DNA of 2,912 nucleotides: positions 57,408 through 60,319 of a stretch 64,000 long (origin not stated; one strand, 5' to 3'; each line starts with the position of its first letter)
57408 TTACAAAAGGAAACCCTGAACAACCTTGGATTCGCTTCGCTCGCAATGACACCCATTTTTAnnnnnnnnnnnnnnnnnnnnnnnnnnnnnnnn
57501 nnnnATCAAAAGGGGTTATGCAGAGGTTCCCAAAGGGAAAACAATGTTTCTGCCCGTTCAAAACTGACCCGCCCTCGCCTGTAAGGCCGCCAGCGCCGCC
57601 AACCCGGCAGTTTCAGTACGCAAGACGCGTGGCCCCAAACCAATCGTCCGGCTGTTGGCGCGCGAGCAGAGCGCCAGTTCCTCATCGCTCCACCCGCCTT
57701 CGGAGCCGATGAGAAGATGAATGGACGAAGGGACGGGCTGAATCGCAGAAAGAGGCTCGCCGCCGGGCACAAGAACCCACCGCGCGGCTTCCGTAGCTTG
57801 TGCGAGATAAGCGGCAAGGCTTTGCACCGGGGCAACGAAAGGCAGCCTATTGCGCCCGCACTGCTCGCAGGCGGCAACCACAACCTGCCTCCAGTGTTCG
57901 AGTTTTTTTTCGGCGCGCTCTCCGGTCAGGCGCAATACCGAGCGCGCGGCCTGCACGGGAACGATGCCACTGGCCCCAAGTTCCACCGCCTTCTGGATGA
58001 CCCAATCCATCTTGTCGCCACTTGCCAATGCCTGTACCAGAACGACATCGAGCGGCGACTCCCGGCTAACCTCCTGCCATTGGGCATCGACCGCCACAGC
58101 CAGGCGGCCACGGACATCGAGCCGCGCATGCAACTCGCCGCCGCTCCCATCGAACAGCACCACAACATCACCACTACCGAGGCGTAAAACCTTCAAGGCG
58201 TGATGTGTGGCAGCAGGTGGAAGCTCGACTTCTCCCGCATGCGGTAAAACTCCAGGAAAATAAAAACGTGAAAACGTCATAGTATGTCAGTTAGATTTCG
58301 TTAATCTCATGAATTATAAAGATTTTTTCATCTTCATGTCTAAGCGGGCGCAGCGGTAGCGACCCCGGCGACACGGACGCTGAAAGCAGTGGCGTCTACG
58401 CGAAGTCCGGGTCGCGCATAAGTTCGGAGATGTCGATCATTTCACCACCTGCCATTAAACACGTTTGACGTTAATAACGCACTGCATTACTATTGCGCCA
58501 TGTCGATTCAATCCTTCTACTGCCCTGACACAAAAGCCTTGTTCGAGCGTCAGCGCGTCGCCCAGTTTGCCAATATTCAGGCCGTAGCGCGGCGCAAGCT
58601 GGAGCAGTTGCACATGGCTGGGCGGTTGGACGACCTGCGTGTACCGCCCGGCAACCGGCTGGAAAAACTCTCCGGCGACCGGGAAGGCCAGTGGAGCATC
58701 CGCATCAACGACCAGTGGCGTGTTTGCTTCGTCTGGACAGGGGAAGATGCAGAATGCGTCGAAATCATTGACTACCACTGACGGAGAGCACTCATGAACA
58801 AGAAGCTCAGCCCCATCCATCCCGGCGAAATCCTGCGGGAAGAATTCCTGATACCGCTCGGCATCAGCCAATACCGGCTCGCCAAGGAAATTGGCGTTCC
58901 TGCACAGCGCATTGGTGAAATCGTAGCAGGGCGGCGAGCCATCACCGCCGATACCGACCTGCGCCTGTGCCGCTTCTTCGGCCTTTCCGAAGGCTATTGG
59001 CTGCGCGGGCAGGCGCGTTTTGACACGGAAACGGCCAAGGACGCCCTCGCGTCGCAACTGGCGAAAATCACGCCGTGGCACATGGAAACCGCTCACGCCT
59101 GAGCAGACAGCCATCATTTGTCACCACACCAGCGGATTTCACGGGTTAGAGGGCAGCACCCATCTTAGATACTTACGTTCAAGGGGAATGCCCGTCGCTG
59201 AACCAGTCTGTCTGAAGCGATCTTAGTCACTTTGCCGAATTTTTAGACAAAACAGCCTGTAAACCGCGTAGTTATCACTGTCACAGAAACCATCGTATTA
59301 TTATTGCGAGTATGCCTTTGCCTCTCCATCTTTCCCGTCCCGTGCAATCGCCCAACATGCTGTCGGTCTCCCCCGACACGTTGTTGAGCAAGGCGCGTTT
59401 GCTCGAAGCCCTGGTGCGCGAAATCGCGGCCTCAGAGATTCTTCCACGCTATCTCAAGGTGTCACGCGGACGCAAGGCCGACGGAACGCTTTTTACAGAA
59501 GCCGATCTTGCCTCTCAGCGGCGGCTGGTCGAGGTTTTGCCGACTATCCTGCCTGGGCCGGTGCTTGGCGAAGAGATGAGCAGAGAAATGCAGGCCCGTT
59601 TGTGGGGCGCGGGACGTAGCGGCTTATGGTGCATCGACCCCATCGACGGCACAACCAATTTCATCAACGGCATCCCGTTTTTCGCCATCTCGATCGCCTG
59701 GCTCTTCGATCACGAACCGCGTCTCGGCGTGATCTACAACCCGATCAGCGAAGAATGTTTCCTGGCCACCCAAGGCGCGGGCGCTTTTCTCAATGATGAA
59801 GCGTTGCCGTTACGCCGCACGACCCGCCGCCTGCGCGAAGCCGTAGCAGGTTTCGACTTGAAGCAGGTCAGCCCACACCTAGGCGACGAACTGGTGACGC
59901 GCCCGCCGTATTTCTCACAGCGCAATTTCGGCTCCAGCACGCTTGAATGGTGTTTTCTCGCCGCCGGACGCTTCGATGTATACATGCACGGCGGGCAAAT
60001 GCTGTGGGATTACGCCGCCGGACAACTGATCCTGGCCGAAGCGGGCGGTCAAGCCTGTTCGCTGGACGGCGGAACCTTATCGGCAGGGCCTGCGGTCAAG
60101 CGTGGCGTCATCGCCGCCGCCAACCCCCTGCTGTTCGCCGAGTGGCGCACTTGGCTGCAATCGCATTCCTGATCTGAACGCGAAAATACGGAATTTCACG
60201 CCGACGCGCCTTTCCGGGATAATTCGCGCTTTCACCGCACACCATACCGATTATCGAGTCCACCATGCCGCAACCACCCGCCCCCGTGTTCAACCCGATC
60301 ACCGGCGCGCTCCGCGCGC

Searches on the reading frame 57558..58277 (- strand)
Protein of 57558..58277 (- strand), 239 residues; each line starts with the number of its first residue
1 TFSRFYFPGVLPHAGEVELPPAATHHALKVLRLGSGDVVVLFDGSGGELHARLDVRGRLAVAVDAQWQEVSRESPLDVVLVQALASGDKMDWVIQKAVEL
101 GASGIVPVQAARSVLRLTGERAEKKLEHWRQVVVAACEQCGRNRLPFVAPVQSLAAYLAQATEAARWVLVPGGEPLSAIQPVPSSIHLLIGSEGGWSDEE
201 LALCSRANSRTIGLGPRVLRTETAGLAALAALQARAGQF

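Call 33: search_protein_families(library=ncbifam, proteins=[window:57558-58277:-], max_evalue=0.00001)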
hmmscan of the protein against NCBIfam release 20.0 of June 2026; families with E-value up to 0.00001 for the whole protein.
window:57558-58277:- (239 aa): 23 families
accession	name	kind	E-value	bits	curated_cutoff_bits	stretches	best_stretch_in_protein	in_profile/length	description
NF008692.0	PRK11713.1-5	equivalog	4.4e-83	278.4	196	1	2-238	3-245/246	16S rRNA (uracil(1498)-N(3))-methyltransferase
NF008690.0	PRK11713.1-1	equivalog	6.2e-59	199.3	342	1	4-238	5-241/243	16S rRNA (uracil(1498)-N(3))-methyltransferase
TIGR00046.1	TIGR00046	subfamily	1.5e-52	178.3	41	1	14-236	14-237/240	RsmE family RNA methyltransferase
NF008709.0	PRK11713.7-4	equivalog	1.8e-49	168.4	292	1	21-237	20-243/246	16S rRNA (uracil(1498)-N(3))-methyltransferase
NF008693.0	PRK11713.2-3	equivalog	1.1e-45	155.8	210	1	5-239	6-245/246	16S rRNA (uracil(1498)-N(3))-methyltransferase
NF008696.0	PRK11713.3-5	equivalog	2.7e-44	151.4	234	1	3-238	7-244/248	16S rRNA (uracil(1498)-N(3))-methyltransferase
NF008707.0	PRK11713.7-2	equivalog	1.6e-41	142.3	327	1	4-233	13-250/255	16S rRNA (uracil(1498)-N(3))-methyltransferase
NF008711.0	PRK11713.7-6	equivalog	1.7e-40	139.3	304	1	19-232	18-238/244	16S rRNA (uracil(1498)-N(3))-methyltransferase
NF008691.0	PRK11713.1-4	equivalog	5.5e-40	137.1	279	2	23-164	24-166/252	16S rRNA (uracil(1498)-N(3))-methyltransferase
NF008706.0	PRK11713.7-1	equivalog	9.1e-37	127.1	273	1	14-237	12-231/232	16S rRNA (uracil(1498)-N(3))-methyltransferase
NF008694.0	PRK11713.3-2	equivalog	1.1e-34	119.8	234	1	3-234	8-239/245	16S rRNA (uracil(1498)-N(3))-methyltransferase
NF008697.0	PRK11713.4-1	equivalog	1.8e-34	119.2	234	1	17-234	20-241/250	16S rRNA (uracil(1498)-N(3))-methyltransferase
NF008705.0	PRK11713.6-4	equivalog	9.3e-34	116.8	343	1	16-235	17-237/248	16S rRNA (uracil(1498)-N(3))-methyltransferase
NF008703.0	PRK11713.6-2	equivalog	3.7e-30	104.8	291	1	16-230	17-233/242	16S rRNA (uracil(1498)-N(3))-methyltransferase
NF008702.0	PRK11713.6-1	equivalog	1.6e-26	93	269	1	5-232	4-229/235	16S rRNA (uracil(1498)-N(3))-methyltransferase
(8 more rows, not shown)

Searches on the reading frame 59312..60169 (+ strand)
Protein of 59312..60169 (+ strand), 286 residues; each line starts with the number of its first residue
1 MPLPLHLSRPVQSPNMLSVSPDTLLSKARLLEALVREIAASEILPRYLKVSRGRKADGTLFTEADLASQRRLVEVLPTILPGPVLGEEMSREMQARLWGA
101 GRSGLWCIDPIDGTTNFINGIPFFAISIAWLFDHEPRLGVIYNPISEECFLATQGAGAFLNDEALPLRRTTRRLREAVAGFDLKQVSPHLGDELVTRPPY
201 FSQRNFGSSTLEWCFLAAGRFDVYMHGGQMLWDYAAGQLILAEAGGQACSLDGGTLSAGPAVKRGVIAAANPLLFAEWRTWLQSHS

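Call 33: search_protein_families(library=ncbifam, proteins=[window:59312-60169:+], max_evalue=0.00001)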
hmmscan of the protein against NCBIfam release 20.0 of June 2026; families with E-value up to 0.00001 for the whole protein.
window:59312-60169:+ (286 aa): 7 families
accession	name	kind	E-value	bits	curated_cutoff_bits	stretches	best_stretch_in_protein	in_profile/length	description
TIGR01331.1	bisphos_cysQ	equivalog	3e-34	118.7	228.8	1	38-261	11-237/250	3'(2'),5'-bisphosphate nucleotidase CysQ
TIGR02067.1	his_9_HisN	equivalog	7.3e-33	114.1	275.15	1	36-273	9-242/252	histidinol-phosphatase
NF009321.0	PRK12676.1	equivalog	1.6e-32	112.6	264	1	55-270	38-250/264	bifunctional fructose-bisphosphatase/inositol-phosphate phosphatase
NF008027.1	PRK10757.1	equivalog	1.4e-25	89.7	332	1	54-273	33-248/267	inositol-1-monophosphatase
NF008182.0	PRK10931.1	equivalog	9.3e-18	64.2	379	1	53-260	29-232/246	3'(2'),5'-bisphosphate nucleotidase CysQ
NF010678.0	PRK14076.1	equivalog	5.3e-17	61.9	493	1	56-262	37-262/570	bifunctional NADP phosphatase/NAD kinase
TIGR01330.1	bisphos_HAL2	equivalog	1.3e-11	43.9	267.05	0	99-144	129-174/359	3'(2'),5'-bisphosphate nucleotidase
